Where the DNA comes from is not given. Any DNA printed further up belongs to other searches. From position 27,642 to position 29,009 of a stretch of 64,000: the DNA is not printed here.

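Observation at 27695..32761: Putative peptide quorum-sensing-like cassette: XRE-HTH+TPR (RRNPP-like) regulator translationally coupled to an ABC exporter, followed by a 701-aa surface protein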

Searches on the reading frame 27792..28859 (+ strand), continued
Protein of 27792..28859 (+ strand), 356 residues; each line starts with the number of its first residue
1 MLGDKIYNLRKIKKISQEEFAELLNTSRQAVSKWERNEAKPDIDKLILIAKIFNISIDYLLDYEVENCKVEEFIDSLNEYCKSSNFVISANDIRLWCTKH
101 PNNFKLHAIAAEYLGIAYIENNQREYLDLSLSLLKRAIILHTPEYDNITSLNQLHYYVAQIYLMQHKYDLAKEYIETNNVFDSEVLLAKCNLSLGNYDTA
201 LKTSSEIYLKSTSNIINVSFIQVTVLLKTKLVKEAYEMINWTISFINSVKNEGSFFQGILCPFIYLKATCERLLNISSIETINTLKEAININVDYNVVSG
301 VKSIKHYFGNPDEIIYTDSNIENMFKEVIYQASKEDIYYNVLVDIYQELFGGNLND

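Call 67: search_protein_families(library=ncbifam, proteins=[P0196, P0197, P0199, P0202, P0204, P0207, P0215, P0219, P0235, P0260], max_evalue=0.001)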
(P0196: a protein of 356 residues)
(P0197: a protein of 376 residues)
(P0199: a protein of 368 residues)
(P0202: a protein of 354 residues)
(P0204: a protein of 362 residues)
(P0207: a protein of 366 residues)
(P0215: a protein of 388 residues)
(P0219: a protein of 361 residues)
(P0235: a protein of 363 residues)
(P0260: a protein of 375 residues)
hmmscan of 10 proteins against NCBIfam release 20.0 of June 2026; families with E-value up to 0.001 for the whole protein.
P0196 (356 aa): 10 families
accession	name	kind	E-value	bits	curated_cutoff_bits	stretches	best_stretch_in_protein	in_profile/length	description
NF041951.1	phage_RstR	subfamily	8e-13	48.6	80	1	6-74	5-73/108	RstR family transcriptional repressor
NF052239.1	antitox_spr1629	equivalog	5.9e-08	32.2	335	1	4-69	3-68/377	spr1629 family repressor/antitoxin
TIGR03830.1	CxxCG_CxxCG_HTH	subfamily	6.6e-07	29.2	61.8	1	6-44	68-106/127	type II TA system antitoxin MqsA family protein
NF007257.0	PRK09706.1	subfamily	6.2e-06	26.1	101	1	4-62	6-64/135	transcriptional repressor DicA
NF007408.0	PRK09943.1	equivalog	9.7e-06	25.3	211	1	5-77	9-81/185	HTH-type transcriptional regulator PuuR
TIGR03070.1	couple_hipB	subfamily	1.1e-05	25.2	71.65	1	5-59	4-58/58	type II toxin-antitoxin system Y4mF family antitoxin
NF003162.0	PRK04140.1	equivalog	0.00015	20.9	263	1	5-63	128-186/317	transcriptional regulator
NF041575.1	antitoxPezA_Strep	equivalog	0.00017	21.6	290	1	4-59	2-57/158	type II toxin-antitoxin system antitoxin PezA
NF047948.1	male_kill_WMK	equivalog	0.00018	21.1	300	1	4-83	163-246/300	WO male-killing family protein Wmk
NF006015.0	PRK08154.1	subfamily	0.00039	19.7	204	1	4-85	31-112/314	anaerobic benzoate catabolism transcriptional regulator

P0197 (376 aa): 10 families
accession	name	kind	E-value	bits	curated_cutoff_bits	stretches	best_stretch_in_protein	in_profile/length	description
NF041951.1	phage_RstR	subfamily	8.7e-16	58.1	80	1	4-76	2-74/108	RstR family transcriptional repressor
NF007257.0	PRK09706.1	subfamily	1.9e-08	34.2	101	1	5-64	6-65/135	transcriptional repressor DicA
TIGR03070.1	couple_hipB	subfamily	2.5e-08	33.7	71.65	1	5-56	3-54/58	type II toxin-antitoxin system Y4mF family antitoxin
TIGR03830.1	CxxCG_CxxCG_HTH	subfamily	2.5e-07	30.5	61.8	1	6-51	67-114/127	type II TA system antitoxin MqsA family protein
NF003162.0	PRK04140.1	equivalog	1.1e-06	28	263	1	7-154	129-277/317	transcriptional regulator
NF006015.0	PRK08154.1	subfamily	2.4e-05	23.6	204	1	4-84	30-111/314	anaerobic benzoate catabolism transcriptional regulator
NF040522.1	VC1465_fam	subfamily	4.5e-05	23.5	70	1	9-42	1-34/111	VC1465 family Xer recombination activation factor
NF052239.1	antitox_spr1629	equivalog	8.4e-05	21.8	335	1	7-93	5-84/377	spr1629 family repressor/antitoxin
NF041575.1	antitoxPezA_Strep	equivalog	0.00018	21.5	290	1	6-76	3-73/158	type II toxin-antitoxin system antitoxin PezA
TIGR00270.2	TIGR00270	equivalog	0.0005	19.9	110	0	6-52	77-123/159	multiprotein bridging factor aMBF1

P0199 (368 aa): 12 families
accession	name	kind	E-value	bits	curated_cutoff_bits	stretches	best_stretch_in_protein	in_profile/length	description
NF041951.1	phage_RstR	subfamily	2e-16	60.2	80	1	9-89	3-82/108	RstR family transcriptional repressor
NF052239.1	antitox_spr1629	equivalog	8.7e-12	44.8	335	1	9-192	3-190/377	spr1629 family repressor/antitoxin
NF047948.1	male_kill_WMK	equivalog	3.9e-09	36.4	300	1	8-86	162-240/300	WO male-killing family protein Wmk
NF007257.0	PRK09706.1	subfamily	1.2e-07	31.6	101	1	7-76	4-73/135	transcriptional repressor DicA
TIGR03070.1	couple_hipB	subfamily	7.5e-07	29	71.65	1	8-60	2-54/58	type II toxin-antitoxin system Y4mF family antitoxin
NF007408.0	PRK09943.1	equivalog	2.1e-06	27.4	211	1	9-71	8-70/185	HTH-type transcriptional regulator PuuR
NF038139.1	Reg_Aceta_RamB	equivalog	4.2e-05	22.4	700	1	9-108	3-100/465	acetate metabolism transcriptional regulator RamB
TIGR00270.2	TIGR00270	equivalog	4.8e-05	23.2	110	1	5-64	72-131/159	multiprotein bridging factor aMBF1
TIGR03830.1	CxxCG_CxxCG_HTH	subfamily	5.3e-05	23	61.8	1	7-48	64-105/127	type II TA system antitoxin MqsA family protein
NF003162.0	PRK04140.1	equivalog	5.8e-05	22.3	263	1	6-64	124-182/317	transcriptional regulator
NF006015.0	PRK08154.1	subfamily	6.1e-05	22.3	204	1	5-87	27-109/314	anaerobic benzoate catabolism transcriptional regulator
NF047542.1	telomere_Tap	equivalog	0.00084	18.2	600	0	14-65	23-74/695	telomere-associated protein Tap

P0202 (354 aa): 10 families
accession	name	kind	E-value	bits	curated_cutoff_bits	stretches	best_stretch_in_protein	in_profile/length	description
NF041951.1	phage_RstR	subfamily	2.1e-13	50.4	80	1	7-69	6-68/108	RstR family transcriptional repressor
NF052239.1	antitox_spr1629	equivalog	2.2e-08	33.6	335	1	4-72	3-72/377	spr1629 family repressor/antitoxin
NF047948.1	male_kill_WMK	equivalog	5e-08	32.8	300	1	3-79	162-235/300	WO male-killing family protein Wmk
TIGR03070.1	couple_hipB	subfamily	1.9e-06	27.7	71.65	1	4-55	3-54/58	type II toxin-antitoxin system Y4mF family antitoxin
NF003162.0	PRK04140.1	equivalog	3.7e-06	26.2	263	1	5-72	128-193/317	transcriptional regulator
TIGR03830.1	CxxCG_CxxCG_HTH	subfamily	4.8e-05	23.2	61.8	1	8-44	70-106/127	type II TA system antitoxin MqsA family protein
NF007257.0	PRK09706.1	subfamily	5e-05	23.1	101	1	5-58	7-60/135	transcriptional repressor DicA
TIGR00270.2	TIGR00270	equivalog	7.3e-05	22.6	110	1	6-58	78-130/159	multiprotein bridging factor aMBF1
NF007408.0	PRK09943.1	equivalog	0.00064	19.3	211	1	5-95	9-98/185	HTH-type transcriptional regulator PuuR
NF046032.1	TransRegSlrRBacil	equivalog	0.00082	19.5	250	0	4-68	2-67/149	HTH-type transcriptional regulator SlrR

P0204 (362 aa): 11 families
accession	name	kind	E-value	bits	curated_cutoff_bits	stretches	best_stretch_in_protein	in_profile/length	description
NF041951.1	phage_RstR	subfamily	1.8e-18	66.8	80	1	5-83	2-80/108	RstR family transcriptional repressor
NF007257.0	PRK09706.1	subfamily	2.2e-08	34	101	1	1-71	1-72/135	transcriptional repressor DicA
TIGR03830.1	CxxCG_CxxCG_HTH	subfamily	2.4e-08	33.8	61.8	1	2-46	62-106/127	type II TA system antitoxin MqsA family protein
NF052239.1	antitox_spr1629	equivalog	7.9e-08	31.8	335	1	6-69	3-66/377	spr1629 family repressor/antitoxin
TIGR03070.1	couple_hipB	subfamily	4e-06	26.7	71.65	1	5-57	2-54/58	type II toxin-antitoxin system Y4mF family antitoxin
TIGR00270.2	TIGR00270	equivalog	1.3e-05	25.1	110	1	8-60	78-130/159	multiprotein bridging factor aMBF1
NF047948.1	male_kill_WMK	equivalog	1.5e-05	24.6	300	1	4-74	161-231/300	WO male-killing family protein Wmk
NF007408.0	PRK09943.1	equivalog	1.6e-05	24.6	211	1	3-77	5-79/185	HTH-type transcriptional regulator PuuR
NF003162.0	PRK04140.1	equivalog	2.2e-05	23.7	263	1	7-65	128-190/317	transcriptional regulator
NF041575.1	antitoxPezA_Strep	equivalog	4.2e-05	23.6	290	1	6-72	2-68/158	type II toxin-antitoxin system antitoxin PezA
NF010465.0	PRK13890.1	equivalog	0.00078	19.5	96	0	10-91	10-92/121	conjugal transfer protein TrbA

P0207 (366 aa): 11 families
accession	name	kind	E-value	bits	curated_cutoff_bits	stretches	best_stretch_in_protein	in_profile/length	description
NF041951.1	phage_RstR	subfamily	3.3e-14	53.1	80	1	5-78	3-76/108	RstR family transcriptional repressor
TIGR03070.1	couple_hipB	subfamily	3.8e-07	30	71.65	1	3-56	1-54/58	type II toxin-antitoxin system Y4mF family antitoxin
NF007257.0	PRK09706.1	subfamily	9.2e-07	28.7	101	1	4-60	5-61/135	transcriptional repressor DicA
TIGR03830.1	CxxCG_CxxCG_HTH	subfamily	1.3e-06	28.2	61.8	1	6-48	67-109/127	type II TA system antitoxin MqsA family protein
NF052239.1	antitox_spr1629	equivalog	5.4e-05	22.5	335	1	8-65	6-63/377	spr1629 family repressor/antitoxin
NF040959.1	MamA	equivalog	0.00011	21.7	200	0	154-244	36-129/204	magnetosome protein MamA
NF047558.1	TPR_END_plus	domain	0.00019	21.3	32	0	194-212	8-26/56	TPR end-of-group domain-containing protein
NF047542.1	telomere_Tap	equivalog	0.00033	19.5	600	1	11-45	24-58/695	telomere-associated protein Tap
NF006015.0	PRK08154.1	subfamily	0.00056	19.2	204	1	3-88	29-114/314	anaerobic benzoate catabolism transcriptional regulator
NF041522.1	TPR_sll0314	equivalog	0.00083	18.7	225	0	83-147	190-254/275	Sll0314/Alr1548 family TPR repeat-containing protein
NF047948.1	male_kill_WMK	equivalog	0.00093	18.7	300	0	5-84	163-243/300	WO male-killing family protein Wmk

P0215 (388 aa): 15 families
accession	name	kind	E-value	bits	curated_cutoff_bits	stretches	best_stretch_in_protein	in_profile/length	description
NF041951.1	phage_RstR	subfamily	4.1e-15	56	80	1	4-82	2-80/108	RstR family transcriptional repressor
NF007257.0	PRK09706.1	subfamily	1.8e-11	44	101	1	3-77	4-77/135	transcriptional repressor DicA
TIGR03070.1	couple_hipB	subfamily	6.4e-09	35.6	71.65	1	7-54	5-52/58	type II toxin-antitoxin system Y4mF family antitoxin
TIGR03830.1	CxxCG_CxxCG_HTH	subfamily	1.8e-07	31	61.8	1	5-45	66-106/127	type II TA system antitoxin MqsA family protein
NF040522.1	VC1465_fam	subfamily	8.6e-07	29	70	1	9-42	1-34/111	VC1465 family Xer recombination activation factor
TIGR00270.2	TIGR00270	equivalog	3.2e-06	27.1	110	1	6-56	77-127/159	multiprotein bridging factor aMBF1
NF003162.0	PRK04140.1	equivalog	7.1e-06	25.3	263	1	7-59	129-181/317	transcriptional regulator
NF006015.0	PRK08154.1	subfamily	8.7e-06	25.1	204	1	4-83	30-110/314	anaerobic benzoate catabolism transcriptional regulator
NF041265.1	NadS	equivalog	1.5e-05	25.2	60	1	8-44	34-70/94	NadS family protein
NF041575.1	antitoxPezA_Strep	equivalog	2.8e-05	24.1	290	1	6-61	3-59/158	type II toxin-antitoxin system antitoxin PezA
NF047542.1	telomere_Tap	equivalog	0.00027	19.8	600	1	12-49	25-62/695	telomere-associated protein Tap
TIGR02937.1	sigma70-ECF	superfamily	0.00028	20.6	42.9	0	9-38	125-154/165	sigma-70 family RNA polymerase sigma factor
NF047948.1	male_kill_WMK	equivalog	0.00029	20.4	300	0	7-71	165-229/300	WO male-killing family protein Wmk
NF052239.1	antitox_spr1629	equivalog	0.00052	19.2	335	0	7-60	5-58/377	spr1629 family repressor/antitoxin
NF010465.0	PRK13890.1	equivalog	0.00094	19.3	96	0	14-65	15-66/121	conjugal transfer protein TrbA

P0219 (361 aa): 15 families
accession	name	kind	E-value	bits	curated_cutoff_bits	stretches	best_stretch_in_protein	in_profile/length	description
NF041951.1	phage_RstR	subfamily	3e-16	59.6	80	1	4-87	2-88/108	RstR family transcriptional repressor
TIGR03830.1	CxxCG_CxxCG_HTH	subfamily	3.1e-09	36.7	61.8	1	6-45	67-106/127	type II TA system antitoxin MqsA family protein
TIGR03070.1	couple_hipB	subfamily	1.5e-08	34.4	71.65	1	7-54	5-52/58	type II toxin-antitoxin system Y4mF family antitoxin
NF007257.0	PRK09706.1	subfamily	3.5e-08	33.3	101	1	4-70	5-72/135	transcriptional repressor DicA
NF006015.0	PRK08154.1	subfamily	3.8e-06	26.3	204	1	4-102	30-124/314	anaerobic benzoate catabolism transcriptional regulator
NF040522.1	VC1465_fam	subfamily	9.9e-06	25.6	70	1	9-42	1-34/111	VC1465 family Xer recombination activation factor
NF047558.1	TPR_END_plus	domain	1.6e-05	24.7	32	0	161-180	5-24/56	TPR end-of-group domain-containing protein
NF041265.1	NadS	equivalog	1.7e-05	25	60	1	8-44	34-70/94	NadS family protein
TIGR00270.2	TIGR00270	equivalog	4.2e-05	23.4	110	1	7-52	78-123/159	multiprotein bridging factor aMBF1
NF047542.1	telomere_Tap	equivalog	4.2e-05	22.4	600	1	12-58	25-71/695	telomere-associated protein Tap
NF007481.0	PRK10072.1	equivalog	4.4e-05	23.9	110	1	8-45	37-74/96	HTH-type transcriptional regulator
NF052239.1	antitox_spr1629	equivalog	8.4e-05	21.8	335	1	8-81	6-79/377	spr1629 family repressor/antitoxin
NF041575.1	antitoxPezA_Strep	equivalog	0.00011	22.2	290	0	6-66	3-63/158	type II toxin-antitoxin system antitoxin PezA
NF007408.0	PRK09943.1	equivalog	0.00019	21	211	1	7-64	10-67/185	HTH-type transcriptional regulator PuuR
NF010465.0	PRK13890.1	equivalog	0.00036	20.6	96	1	15-66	16-67/121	conjugal transfer protein TrbA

P0235 (363 aa): 18 families
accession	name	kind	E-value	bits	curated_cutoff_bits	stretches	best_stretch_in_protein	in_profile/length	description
NF041951.1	phage_RstR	subfamily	1.3e-14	54.3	80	1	4-80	2-78/108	RstR family transcriptional repressor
TIGR03070.1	couple_hipB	subfamily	2.8e-08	33.6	71.65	1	5-56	3-54/58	type II toxin-antitoxin system Y4mF family antitoxin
NF007257.0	PRK09706.1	subfamily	4.9e-08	32.9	101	1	2-61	3-62/135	transcriptional repressor DicA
TIGR03830.1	CxxCG_CxxCG_HTH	subfamily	7.2e-08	32.3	61.8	1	4-48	65-109/127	type II TA system antitoxin MqsA family protein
NF052239.1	antitox_spr1629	equivalog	1e-07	31.4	335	1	7-62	5-60/377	spr1629 family repressor/antitoxin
NF007481.0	PRK10072.1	equivalog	1.1e-07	32.2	110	1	7-50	36-79/96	HTH-type transcriptional regulator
NF006015.0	PRK08154.1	subfamily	9.3e-06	25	204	1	4-100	30-122/314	anaerobic benzoate catabolism transcriptional regulator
NF007408.0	PRK09943.1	equivalog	1.4e-05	24.7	211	1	3-64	6-67/185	HTH-type transcriptional regulator PuuR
NF047948.1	male_kill_WMK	equivalog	4.2e-05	23.1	300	1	7-69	165-227/300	WO male-killing family protein Wmk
TIGR00270.2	TIGR00270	equivalog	6.1e-05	22.9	110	1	7-58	78-129/159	multiprotein bridging factor aMBF1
NF003162.0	PRK04140.1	equivalog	8.8e-05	21.7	263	1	7-60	129-182/317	transcriptional regulator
NF046037.1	carphisopro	domain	0.00012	22.2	38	1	17-45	9-36/54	carph-isopro domain-containing protein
NF040959.1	MamA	equivalog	0.00012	21.6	200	0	83-142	115-167/204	magnetosome protein MamA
NF047542.1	telomere_Tap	equivalog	0.00016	20.6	600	1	10-49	23-62/695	telomere-associated protein Tap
NF041575.1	antitoxPezA_Strep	equivalog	0.00026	21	290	1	6-66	3-63/158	type II toxin-antitoxin system antitoxin PezA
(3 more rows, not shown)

P0260 (375 aa): 11 families
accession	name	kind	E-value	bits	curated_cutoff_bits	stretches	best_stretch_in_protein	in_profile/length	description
NF041951.1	phage_RstR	subfamily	3.7e-18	65.8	80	1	4-77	2-75/108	RstR family transcriptional repressor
NF052239.1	antitox_spr1629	equivalog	3.7e-09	36.1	335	1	7-73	5-73/377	spr1629 family repressor/antitoxin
TIGR03830.1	CxxCG_CxxCG_HTH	subfamily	1.2e-06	28.3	61.8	1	5-45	66-106/127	type II TA system antitoxin MqsA family protein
NF007408.0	PRK09943.1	equivalog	1.2e-06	28.2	211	1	2-74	5-77/185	HTH-type transcriptional regulator PuuR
NF007257.0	PRK09706.1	subfamily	2.4e-06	27.4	101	1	3-92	4-95/135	transcriptional repressor DicA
TIGR03070.1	couple_hipB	subfamily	5.8e-06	26.2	71.65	1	5-57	3-55/58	type II toxin-antitoxin system Y4mF family antitoxin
NF010465.0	PRK13890.1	equivalog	3.4e-05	23.9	96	1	7-79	8-81/121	conjugal transfer protein TrbA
NF041575.1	antitoxPezA_Strep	equivalog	4.1e-05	23.6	290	1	6-81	3-78/158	type II toxin-antitoxin system antitoxin PezA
NF047948.1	male_kill_WMK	equivalog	5.9e-05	22.7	300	1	6-84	164-240/300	WO male-killing family protein Wmk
NF007271.0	PRK09726.1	equivalog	0.00011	22.1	79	1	5-61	13-69/88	type II toxin-antitoxin system antitoxin HipB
NF040522.1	VC1465_fam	subfamily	0.00045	20.3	70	1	11-41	3-33/111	VC1465 family Xer recombination activation factor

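Call 68: find_encoding_contigs(protein=P0197, flank=4000, max_places=4)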
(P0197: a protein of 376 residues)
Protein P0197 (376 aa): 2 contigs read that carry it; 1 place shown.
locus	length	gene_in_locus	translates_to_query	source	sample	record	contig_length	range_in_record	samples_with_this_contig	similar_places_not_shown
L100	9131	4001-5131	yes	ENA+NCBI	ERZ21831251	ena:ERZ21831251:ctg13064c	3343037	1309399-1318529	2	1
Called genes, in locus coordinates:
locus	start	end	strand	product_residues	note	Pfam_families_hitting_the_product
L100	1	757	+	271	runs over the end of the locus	PF00218:IGPS, PF04131:NanE (weak)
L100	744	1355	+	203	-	PF00697:PRAI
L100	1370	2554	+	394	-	PF00291:PALP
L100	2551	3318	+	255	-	PF00290:Trp_syntA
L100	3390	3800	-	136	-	-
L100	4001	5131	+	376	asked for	PF01381:HTH_3, PF12844:HTH_19 (weak), PF13560:HTH_31 (weak), PF13181:TPR_8 (faint)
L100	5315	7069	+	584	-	PF00664:ABC_membrane, PF02463:SMC_N (faint), PF00005:ABC_tran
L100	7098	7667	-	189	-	PF03352:Adenine_glyco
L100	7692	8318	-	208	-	PF01813:ATP-synt_D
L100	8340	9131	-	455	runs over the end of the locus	PF02874:ATP-synt_ab_N, PF00006:ATP-synt_ab, PF22919:ATP-synt_VA_C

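Call 80: search_protein_families(library=pfam, proteins=[L017:1571-3421:+, L022:5965-7002:+, L013:6077-6970:+, L028:1754-2572:+, L053:1648-2331:+, L069:6500-7237:+, L029:5818-6810:+, L074:5821-6795:+, L078:5785-6648:+, L088:5791-6807:+], max_evalue=0.0001)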
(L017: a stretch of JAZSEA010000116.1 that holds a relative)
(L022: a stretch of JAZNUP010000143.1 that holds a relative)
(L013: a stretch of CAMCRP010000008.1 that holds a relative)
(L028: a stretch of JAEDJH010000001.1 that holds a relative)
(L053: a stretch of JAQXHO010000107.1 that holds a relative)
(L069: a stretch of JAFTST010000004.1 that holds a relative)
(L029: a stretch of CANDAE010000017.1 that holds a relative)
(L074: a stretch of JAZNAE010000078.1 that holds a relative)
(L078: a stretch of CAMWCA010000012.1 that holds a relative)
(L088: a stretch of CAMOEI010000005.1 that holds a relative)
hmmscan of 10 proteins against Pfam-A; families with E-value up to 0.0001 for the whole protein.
L017:1571-3421:+ (617 aa): 0 families

L022:5965-7002:+ (346 aa): 0 families

L013:6077-6970:+ (298 aa): 1 family
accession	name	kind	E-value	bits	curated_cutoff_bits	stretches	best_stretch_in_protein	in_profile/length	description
PF04286.17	DUF445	-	1.1e-37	131.3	33.8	2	13-208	2-177/368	Protein of unknown function (DUF445)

L028:1754-2572:+ (273 aa): 2 families
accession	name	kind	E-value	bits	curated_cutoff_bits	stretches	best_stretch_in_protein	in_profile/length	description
PF06094.17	GGACT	-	4e-16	60.1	22.8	1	28-104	40-119/120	Gamma-glutamyl cyclotransferase, AIG2-like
PF13772.11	AIG2_2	-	1.8e-05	25.5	27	0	43-92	2-53/83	AIG2-like family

L053:1648-2331:+ (228 aa): 2 families
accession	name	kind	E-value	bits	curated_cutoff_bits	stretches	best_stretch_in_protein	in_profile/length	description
PF01613.24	Flavin_Reduct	-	1.9e-33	116.2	27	1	32-182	1-150/153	Flavin reductase like domain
PF21349.2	RUBY_RBDX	-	1.9e-13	50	26.5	1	195-226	1-30/30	Rubrerythrin, rubredoxin-like domain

L069:6500-7237:+ (246 aa): 4 families
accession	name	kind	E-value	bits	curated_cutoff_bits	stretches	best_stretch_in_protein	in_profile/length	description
PF05067.18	Mn_catalase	-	1.3e-55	188.8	27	1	27-229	1-224/284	Manganese containing catalase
PF02915.23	Rubrerythrin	-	8.1e-11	42.9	22.8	0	60-110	9-61/137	Rubrerythrin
PF00210.30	Ferritin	-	9.7e-08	32.5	24.5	1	59-110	9-67/142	Ferritin-like domain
PF03232.19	COQ7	-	2.3e-05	24.5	23.5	0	60-104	13-58/169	Ubiquinone biosynthesis protein COQ7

L029:5818-6810:+ (331 aa): 1 family
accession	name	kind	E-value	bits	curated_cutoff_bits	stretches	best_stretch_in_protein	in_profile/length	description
PF13349.12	DUF4097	-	7.7e-29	101.2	22.9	1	64-329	2-246/247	Toastrack DUF4097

L074:5821-6795:+ (325 aa): 2 families
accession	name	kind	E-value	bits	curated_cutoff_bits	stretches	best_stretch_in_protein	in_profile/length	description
PF13349.12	DUF4097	-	2.3e-33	116.1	22.9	1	59-323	1-246/247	Toastrack DUF4097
PF09922.15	LiaF-like_C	-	9.2e-06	26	29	0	252-323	41-114/114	Cell wall-active antibiotics response LiaF, C-terminal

L078:5785-6648:+ (288 aa): 1 family
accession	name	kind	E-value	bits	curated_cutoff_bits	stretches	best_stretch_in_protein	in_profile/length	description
PF13349.12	DUF4097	-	1.9e-24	86.8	22.9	2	174-285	139-246/247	Toastrack DUF4097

L088:5791-6807:+ (339 aa): 1 family
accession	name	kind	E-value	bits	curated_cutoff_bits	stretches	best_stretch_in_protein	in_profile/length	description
PF00149.33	Metallophos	-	2.7e-09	38.2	21.5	1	41-283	2-189/191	Calcineurin-like phosphoesterase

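Call 81: find_related_loci(query=P0197, collection=metagenome_contigs, flank=3000)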
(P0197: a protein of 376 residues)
Query P0197 (376 aa) in metagenome_contigs; peptide patterns used: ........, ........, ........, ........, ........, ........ (x = any residue, [..] = any of these).
222 stretches matched a pattern; 21 encode a relative of the query (tblastn E <= 1e-3); 21 distinct loci.
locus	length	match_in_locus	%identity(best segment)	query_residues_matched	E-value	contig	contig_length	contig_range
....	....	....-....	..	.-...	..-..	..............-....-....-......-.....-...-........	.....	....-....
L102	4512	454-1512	40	1-354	3e-73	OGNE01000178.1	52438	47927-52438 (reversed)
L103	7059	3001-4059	40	1-354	4e-73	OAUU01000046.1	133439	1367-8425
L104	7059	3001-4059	40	1-354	4e-73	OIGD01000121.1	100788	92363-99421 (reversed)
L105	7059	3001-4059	40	1-354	3e-73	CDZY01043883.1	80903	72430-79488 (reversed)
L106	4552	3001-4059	40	1-354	3e-73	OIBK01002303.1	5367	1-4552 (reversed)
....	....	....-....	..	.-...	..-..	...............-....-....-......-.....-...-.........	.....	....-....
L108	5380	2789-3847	40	1-354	4e-73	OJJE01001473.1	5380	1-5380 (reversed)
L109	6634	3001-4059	40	1-354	3e-73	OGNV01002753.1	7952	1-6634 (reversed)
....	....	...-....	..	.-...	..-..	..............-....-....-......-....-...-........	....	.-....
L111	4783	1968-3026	40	1-354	5e-73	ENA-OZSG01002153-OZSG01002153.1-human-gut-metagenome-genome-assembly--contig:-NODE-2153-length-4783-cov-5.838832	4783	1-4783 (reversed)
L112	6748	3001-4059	40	1-354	3e-72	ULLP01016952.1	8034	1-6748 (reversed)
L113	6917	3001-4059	40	1-354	4e-72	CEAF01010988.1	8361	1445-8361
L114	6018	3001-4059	40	1-354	5e-71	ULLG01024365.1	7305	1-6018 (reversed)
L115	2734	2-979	39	8-337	2e-66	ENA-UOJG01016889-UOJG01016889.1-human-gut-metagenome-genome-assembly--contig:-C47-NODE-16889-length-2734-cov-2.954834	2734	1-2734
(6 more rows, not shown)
